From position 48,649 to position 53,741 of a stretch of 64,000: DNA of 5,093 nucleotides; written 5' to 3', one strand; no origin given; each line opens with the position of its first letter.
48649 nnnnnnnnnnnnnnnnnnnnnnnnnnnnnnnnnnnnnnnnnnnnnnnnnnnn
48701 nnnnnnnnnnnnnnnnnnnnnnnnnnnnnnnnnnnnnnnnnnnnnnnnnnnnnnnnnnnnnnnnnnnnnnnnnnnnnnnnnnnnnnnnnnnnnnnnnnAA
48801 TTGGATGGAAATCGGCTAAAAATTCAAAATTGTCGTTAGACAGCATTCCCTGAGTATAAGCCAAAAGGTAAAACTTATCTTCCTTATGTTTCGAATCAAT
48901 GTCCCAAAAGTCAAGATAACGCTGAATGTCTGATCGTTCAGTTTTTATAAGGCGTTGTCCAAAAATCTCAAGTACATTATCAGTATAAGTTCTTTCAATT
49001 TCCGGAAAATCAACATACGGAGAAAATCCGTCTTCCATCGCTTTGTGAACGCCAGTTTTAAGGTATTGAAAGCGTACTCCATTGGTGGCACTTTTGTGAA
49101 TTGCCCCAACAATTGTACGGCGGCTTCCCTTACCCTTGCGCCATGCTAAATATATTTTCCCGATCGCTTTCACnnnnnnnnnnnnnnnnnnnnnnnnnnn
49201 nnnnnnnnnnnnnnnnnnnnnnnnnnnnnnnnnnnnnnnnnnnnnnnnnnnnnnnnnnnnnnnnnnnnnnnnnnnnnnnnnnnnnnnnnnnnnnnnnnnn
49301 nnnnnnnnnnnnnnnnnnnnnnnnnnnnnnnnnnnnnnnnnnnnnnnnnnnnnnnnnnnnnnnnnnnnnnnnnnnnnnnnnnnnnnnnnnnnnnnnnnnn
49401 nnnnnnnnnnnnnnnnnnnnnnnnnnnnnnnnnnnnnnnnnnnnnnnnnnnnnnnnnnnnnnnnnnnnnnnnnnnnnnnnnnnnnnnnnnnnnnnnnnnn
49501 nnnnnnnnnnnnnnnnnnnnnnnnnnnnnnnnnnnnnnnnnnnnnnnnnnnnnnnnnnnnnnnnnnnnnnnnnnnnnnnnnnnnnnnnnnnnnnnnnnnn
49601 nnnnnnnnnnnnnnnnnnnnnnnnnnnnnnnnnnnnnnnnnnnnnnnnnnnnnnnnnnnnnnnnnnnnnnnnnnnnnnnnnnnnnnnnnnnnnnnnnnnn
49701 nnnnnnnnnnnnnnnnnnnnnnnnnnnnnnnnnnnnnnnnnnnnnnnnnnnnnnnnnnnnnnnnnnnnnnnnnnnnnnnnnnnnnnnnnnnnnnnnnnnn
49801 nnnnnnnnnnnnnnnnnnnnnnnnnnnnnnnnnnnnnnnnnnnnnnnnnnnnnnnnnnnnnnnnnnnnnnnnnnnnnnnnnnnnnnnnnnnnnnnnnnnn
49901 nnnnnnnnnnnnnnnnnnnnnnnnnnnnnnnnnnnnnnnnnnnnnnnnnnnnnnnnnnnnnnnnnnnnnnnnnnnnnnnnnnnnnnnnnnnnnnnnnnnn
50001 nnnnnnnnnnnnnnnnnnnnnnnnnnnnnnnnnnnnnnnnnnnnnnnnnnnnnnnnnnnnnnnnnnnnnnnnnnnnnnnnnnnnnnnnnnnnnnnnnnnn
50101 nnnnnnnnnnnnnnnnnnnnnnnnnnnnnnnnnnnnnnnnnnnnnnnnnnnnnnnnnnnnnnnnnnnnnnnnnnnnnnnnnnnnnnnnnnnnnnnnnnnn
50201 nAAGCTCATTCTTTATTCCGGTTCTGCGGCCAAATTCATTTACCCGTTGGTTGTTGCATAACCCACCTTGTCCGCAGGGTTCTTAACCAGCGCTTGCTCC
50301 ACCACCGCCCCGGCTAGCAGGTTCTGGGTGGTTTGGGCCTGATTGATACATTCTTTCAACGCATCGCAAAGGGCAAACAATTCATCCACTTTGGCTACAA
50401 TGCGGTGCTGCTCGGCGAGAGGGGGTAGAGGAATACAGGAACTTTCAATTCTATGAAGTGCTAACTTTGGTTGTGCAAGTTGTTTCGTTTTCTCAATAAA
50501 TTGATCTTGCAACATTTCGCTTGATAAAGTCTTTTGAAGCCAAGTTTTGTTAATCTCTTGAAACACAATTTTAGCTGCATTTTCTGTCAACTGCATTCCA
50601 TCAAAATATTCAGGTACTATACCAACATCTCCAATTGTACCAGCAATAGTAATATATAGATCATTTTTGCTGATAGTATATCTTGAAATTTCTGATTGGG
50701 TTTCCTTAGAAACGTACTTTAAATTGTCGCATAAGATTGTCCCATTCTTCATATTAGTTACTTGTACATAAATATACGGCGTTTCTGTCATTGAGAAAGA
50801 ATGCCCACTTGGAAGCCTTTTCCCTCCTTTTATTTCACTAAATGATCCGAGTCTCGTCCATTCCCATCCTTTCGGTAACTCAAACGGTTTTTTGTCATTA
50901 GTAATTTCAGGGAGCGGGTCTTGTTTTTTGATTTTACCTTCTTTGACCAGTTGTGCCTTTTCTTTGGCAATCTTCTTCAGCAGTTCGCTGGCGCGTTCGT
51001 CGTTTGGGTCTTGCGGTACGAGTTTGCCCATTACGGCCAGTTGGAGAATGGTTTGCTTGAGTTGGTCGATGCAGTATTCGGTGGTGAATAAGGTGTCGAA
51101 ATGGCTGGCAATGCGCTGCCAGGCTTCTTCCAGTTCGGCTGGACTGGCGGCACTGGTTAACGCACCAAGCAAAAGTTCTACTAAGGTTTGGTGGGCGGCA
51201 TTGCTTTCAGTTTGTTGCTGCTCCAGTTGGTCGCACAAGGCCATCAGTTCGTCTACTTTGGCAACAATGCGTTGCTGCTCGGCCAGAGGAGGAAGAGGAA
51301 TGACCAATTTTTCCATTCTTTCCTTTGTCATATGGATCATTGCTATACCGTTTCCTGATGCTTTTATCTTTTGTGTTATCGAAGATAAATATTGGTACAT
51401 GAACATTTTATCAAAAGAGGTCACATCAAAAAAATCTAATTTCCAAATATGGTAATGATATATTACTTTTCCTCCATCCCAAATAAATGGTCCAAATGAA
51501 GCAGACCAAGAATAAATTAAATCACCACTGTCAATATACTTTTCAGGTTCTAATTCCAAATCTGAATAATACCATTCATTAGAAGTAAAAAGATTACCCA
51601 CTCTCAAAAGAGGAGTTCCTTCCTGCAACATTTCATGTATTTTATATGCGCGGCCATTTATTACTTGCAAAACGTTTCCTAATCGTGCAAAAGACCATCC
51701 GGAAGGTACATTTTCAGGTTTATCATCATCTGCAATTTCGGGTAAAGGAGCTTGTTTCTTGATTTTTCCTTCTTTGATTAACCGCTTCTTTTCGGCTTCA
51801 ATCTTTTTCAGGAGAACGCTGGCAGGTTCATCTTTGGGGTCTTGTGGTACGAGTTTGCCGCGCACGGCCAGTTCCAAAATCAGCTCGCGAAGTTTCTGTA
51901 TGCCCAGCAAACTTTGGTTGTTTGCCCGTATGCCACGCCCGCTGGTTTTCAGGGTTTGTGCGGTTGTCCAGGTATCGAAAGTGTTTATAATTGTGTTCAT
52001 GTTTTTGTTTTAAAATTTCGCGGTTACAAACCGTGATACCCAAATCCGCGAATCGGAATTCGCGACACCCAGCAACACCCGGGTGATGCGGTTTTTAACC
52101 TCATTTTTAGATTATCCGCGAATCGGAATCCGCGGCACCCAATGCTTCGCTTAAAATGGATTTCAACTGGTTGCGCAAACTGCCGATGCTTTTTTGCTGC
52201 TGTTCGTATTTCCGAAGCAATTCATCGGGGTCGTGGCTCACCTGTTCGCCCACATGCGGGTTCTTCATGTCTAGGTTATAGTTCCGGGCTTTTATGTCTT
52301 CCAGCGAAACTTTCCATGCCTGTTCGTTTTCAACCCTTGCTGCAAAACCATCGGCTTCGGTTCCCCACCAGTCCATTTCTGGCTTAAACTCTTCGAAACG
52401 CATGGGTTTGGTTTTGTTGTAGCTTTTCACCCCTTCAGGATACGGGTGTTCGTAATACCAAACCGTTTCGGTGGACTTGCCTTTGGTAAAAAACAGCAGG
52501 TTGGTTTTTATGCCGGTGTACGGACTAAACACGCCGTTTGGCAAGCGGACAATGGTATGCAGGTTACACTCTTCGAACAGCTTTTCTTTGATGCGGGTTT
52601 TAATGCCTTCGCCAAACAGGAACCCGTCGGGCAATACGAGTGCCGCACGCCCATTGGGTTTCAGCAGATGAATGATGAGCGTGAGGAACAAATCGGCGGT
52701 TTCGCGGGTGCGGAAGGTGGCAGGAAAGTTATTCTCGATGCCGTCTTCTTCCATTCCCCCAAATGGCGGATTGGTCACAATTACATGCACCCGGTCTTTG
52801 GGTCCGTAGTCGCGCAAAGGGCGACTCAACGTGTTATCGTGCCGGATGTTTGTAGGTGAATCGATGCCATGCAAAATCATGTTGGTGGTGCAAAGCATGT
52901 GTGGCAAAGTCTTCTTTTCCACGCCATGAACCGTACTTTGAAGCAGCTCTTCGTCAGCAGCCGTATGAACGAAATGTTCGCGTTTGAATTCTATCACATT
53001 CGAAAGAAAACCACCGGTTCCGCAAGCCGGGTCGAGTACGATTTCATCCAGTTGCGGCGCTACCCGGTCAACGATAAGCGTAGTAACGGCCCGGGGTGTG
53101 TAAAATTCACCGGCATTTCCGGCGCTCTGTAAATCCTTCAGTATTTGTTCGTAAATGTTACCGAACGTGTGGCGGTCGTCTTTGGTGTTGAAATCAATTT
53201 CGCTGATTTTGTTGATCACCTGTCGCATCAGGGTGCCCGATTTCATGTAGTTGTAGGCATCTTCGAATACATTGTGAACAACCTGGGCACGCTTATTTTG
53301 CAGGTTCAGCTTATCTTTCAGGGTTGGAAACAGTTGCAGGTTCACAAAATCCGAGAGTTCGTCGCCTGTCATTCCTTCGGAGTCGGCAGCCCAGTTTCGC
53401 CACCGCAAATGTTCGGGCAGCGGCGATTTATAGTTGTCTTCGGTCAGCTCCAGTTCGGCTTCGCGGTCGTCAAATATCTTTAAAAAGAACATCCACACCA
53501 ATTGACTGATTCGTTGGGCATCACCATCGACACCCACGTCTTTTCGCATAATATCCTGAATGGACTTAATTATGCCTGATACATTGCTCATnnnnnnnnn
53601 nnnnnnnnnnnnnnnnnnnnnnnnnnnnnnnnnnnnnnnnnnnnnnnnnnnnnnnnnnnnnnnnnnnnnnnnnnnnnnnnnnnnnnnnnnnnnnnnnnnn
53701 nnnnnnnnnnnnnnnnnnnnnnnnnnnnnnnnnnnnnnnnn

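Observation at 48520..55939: Type I R-M operon extended by a short HipA-like kinase and a HipS-like/HIRAN partner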

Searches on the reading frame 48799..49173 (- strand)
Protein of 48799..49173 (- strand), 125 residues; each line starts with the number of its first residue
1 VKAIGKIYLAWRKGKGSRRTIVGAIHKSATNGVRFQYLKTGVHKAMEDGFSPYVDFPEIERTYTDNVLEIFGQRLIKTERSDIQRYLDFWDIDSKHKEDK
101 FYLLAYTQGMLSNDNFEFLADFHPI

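Call 82: search_protein_representatives(protein=window:48799-49173:-)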
Query: 125 residues. Proteins with E-value up to 0.001 (for the whole library): 293; up to 1e-10: 89; up to 1e-30: 15. The best 150 are listed.
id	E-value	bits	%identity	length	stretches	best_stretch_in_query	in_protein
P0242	5.5e-48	178.8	63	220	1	1-125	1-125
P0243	1.9e-44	167.4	62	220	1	1-125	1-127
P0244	3.4e-40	153.6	61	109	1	1-109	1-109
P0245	8.0e-40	152.4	63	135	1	1-106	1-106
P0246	1.7e-39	151.3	71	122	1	34-124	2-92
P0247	7.5e-39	149.3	56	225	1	1-124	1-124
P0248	2.1e-38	147.9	68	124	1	1-98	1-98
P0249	1.4e-37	145.2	54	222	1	1-125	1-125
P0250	3.2e-37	144.0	54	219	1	1-124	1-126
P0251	2.8e-34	134.5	53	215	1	1-124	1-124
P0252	1.4e-33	132.3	53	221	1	3-123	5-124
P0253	1.4e-32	129.0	49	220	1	4-125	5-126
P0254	1.9e-32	128.6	48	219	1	2-125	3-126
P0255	4.3e-31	124.2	47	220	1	1-124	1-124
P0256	6.7e-31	123.6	52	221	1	4-122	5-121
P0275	2.2e-24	102.5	47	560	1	4-124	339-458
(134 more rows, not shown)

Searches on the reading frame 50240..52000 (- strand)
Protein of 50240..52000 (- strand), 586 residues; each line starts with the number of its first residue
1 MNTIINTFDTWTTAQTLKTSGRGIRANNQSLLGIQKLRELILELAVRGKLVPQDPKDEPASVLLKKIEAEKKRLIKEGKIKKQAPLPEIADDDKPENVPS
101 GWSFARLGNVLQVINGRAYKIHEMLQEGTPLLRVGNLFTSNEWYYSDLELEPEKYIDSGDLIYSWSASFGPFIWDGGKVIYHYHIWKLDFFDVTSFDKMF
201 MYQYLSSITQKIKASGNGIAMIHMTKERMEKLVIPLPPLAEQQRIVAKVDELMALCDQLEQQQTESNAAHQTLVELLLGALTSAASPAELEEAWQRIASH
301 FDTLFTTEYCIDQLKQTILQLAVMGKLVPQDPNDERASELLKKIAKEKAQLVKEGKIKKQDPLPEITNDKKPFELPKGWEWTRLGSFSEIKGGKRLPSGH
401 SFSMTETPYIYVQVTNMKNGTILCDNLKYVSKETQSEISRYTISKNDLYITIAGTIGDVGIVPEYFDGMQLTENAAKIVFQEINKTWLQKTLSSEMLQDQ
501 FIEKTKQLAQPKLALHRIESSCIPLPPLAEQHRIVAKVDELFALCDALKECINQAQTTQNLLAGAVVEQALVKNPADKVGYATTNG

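Call 3: search_protein_families(library=pfam, proteins=[window:50240-52000:-], max_evalue=0.01)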
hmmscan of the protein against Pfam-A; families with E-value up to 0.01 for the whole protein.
window:50240-52000:- (586 aa): 2 families
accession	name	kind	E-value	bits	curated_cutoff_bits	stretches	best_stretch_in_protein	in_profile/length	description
PF01420.25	Methylase_S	-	1.2e-44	152.9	22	2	99-264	1-163/168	Type I restriction modification DNA specificity domain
PF14217.11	DUF4327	-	1.6e-05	25.4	27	0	341-366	3-28/67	Domain of unknown function (DUF4327)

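Call 4: search_protein_families(library=padloc, proteins=[window:50240-52000:-], max_evalue=0.01)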
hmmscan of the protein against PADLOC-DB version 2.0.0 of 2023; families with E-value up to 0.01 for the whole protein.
window:50240-52000:- (586 aa): 120 families (the best 25 are shown)
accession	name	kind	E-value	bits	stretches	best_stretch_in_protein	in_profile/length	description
PDLC03179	Specificity_I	-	1.8e-194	646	1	3-571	6-588/589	Type I specificity subunit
PDLC03196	Specificity_I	-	5.9e-118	393.1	1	32-572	17-587/792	Type I specificity subunit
PDLC03076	Specificity_I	-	1.6e-94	315.9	3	313-547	5-485/488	Type I specificity subunit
PDLC03056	Specificity_I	-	7.7e-90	300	3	213-385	377-549/590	Type I specificity subunit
PDLC03096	Specificity_I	-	7.1e-80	267.5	1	33-568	19-561/658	Type I specificity subunit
PDLC03189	Specificity_I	-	8.5e-74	247.1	4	375-558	6-180/459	Type I specificity subunit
PDLC03127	Specificity_I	-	2.9e-56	189.4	4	356-571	229-449/571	Type I specificity subunit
PDLC03079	Specificity_I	-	8.3e-56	188.1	3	366-571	17-213/470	Type I specificity subunit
PDLC03169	Specificity_I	-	3.5e-55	186.2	2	312-563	192-407/461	Type I specificity subunit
PDLC03107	Specificity_I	-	2.3e-50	169.8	2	102-460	3-275/392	Type I specificity subunit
PDLC03087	Specificity_I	-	6.8e-50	168.2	2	98-306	11-234/418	Type I specificity subunit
PDLC03109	Specificity_I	-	1.5e-46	157.2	4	82-265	275-476/591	Type I specificity subunit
PDLC04137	mad5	-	8.9e-45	151.5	2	349-557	181-384/392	mads_5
PDLC03195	Specificity_I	-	7.8e-44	148.1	1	193-568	146-507/512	Type I specificity subunit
PDLC03080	Specificity_I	-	8.8e-43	144.7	3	303-570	180-450/582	Type I specificity subunit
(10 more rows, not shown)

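Call 13: search_protein_families(library=ncbifam, proteins=[window:50240-52000:-], max_evalue=0.01)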
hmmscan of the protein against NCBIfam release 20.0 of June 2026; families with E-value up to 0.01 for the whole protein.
window:50240-52000:- (586 aa): 2 families
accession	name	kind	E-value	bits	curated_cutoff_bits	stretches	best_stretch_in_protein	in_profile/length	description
NF007278.0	PRK09737.1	equivalog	2.5e-32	112.3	662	2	375-555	6-188/461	type I restriction-modification system specificity subunit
NF047740.1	antiphage_MADS5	equivalog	8.6e-11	41.3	400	1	425-556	83-216/461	methylation-associated defense system restriction endonuclease subunit S MAD5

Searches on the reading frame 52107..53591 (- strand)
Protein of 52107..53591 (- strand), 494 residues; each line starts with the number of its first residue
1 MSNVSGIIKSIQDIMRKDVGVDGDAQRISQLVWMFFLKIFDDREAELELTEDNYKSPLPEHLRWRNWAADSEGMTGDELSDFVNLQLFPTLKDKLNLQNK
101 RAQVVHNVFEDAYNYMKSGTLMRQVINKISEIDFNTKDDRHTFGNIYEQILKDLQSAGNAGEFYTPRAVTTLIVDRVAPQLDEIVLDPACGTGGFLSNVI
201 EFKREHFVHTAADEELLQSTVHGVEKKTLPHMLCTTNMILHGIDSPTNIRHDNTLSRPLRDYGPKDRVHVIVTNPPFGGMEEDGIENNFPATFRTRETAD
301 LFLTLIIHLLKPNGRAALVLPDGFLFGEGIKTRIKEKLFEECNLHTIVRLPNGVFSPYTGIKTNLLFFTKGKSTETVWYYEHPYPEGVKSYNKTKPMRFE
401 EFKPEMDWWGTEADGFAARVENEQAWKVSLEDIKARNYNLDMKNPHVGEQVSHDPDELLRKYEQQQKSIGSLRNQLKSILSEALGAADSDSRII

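Call 3: search_protein_families(library=pfam, proteins=[window:52107-53591:-], max_evalue=0.01)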
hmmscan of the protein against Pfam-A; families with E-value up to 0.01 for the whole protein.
window:52107-53591:- (494 aa): 5 families
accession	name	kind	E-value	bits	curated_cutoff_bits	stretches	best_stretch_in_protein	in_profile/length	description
PF02384.22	N6_Mtase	-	1.8e-79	267.8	20.4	1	139-453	2-310/311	N-6 DNA Methylase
PF12161.14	HsdM_N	-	8.2e-13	49.6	24.5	1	8-129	5-135/135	HsdM N-terminal domain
PF07669.17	Eco57I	-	7.1e-09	36.4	25.3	1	264-355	71-171/171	Eco57I restriction-modification methylase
PF01170.24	UPF0020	-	0.002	18.3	22.3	1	174-278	21-132/197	RMKL-like, methyltransferase domain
PF05175.20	MTS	-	0.0071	16.4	23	0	170-278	20-109/170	Methyltransferase small domain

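Call 4: search_protein_families(library=padloc, proteins=[window:52107-53591:-], max_evalue=0.01)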
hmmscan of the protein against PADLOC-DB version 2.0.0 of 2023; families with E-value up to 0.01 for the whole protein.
window:52107-53591:- (494 aa): 55 families (the best 25 are shown)
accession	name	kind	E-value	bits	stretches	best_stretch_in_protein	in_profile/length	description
PDLC03025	MTase_I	-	1.4e-247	820.9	2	3-432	2-433/569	Type I methyltransferase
PDLC03021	MTase_I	-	1.1e-194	645.9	1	4-481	3-490/491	Type I methyltransferase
PDLC03026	MTase_I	-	1e-78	263.7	1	14-479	16-470/487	Type I methyltransferase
PDLC03036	MTase_I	-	3.8e-61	205.3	2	118-383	169-444/635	Type I methyltransferase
PDLC04134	mad2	-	8.4e-59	197.7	1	8-410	145-485/492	mads_2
PDLC03022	MTase_I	-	3.3e-32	109.7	1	121-377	144-413/857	Type I methyltransferase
PDLC03031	MTase_I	-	9.4e-28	94.9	1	122-370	142-403/834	Type I methyltransferase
PDLC03318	MTase_II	-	1.1e-26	91.5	2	30-209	228-392/723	Type II methyltransferase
PDLC03029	MTase_I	-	6.4e-26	89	1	108-374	121-407/661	Type I methyltransferase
PDLC03218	MTase_II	-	2.8e-25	86.9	1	150-376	255-487/532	Type II methyltransferase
PDLC03035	MTase_I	-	7.7e-25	85.5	1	107-375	121-392/653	Type I methyltransferase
PDLC03033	MTase_I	-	4.1e-24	83.4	1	116-442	153-488/541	Type I methyltransferase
PDLC03018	MTase_I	-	5.6e-22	75.9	2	109-207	257-353/749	Type I methyltransferase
PDLC03027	MTase_I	-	1.1e-21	75.1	1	121-372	111-369/810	Type I methyltransferase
PDLC03019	MTase_I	-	8.5e-17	58.7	1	140-373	147-377/932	Type I methyltransferase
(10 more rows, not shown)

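Call 13: search_protein_families(library=ncbifam, proteins=[window:52107-53591:-], max_evalue=0.01)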
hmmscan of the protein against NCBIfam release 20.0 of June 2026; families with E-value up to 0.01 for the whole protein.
window:52107-53591:- (494 aa): 6 families
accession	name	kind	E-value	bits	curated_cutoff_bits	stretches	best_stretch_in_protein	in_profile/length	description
NF047738.1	antiphage_MADS2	equivalog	3.4e-27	95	720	2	20-213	193-363/654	methylation-associated defense system DNA methyltransferase MAD2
TIGR00497.1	hsdM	equivalog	1.2e-19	70.4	242.75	1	131-442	168-482/515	type I restriction-modification system subunit M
TIGR02987.1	met_A_Alw26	exception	3.2e-07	29.5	353.5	1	160-282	3-127/523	Alw26I/Eco31I/Esp3I family type II restriction adenine-specific DNA-methyltransferase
NF033455.1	BREX_6_MTaseX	exception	2.9e-05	21.8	900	1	267-395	554-685/1319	BREX-6 system adenine-specific DNA-methyltransferase PglX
NF033452.1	BREX_1_MTaseX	exception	8.4e-05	20.6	500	1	268-381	508-627/1210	BREX-1 system adenine-specific DNA-methyltransferase PglX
TIGR03534.1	RF_mod_PrmC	equivalog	0.0018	17.7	199.1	1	166-277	69-166/253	peptide chain release factor N(5)-glutamine methyltransferase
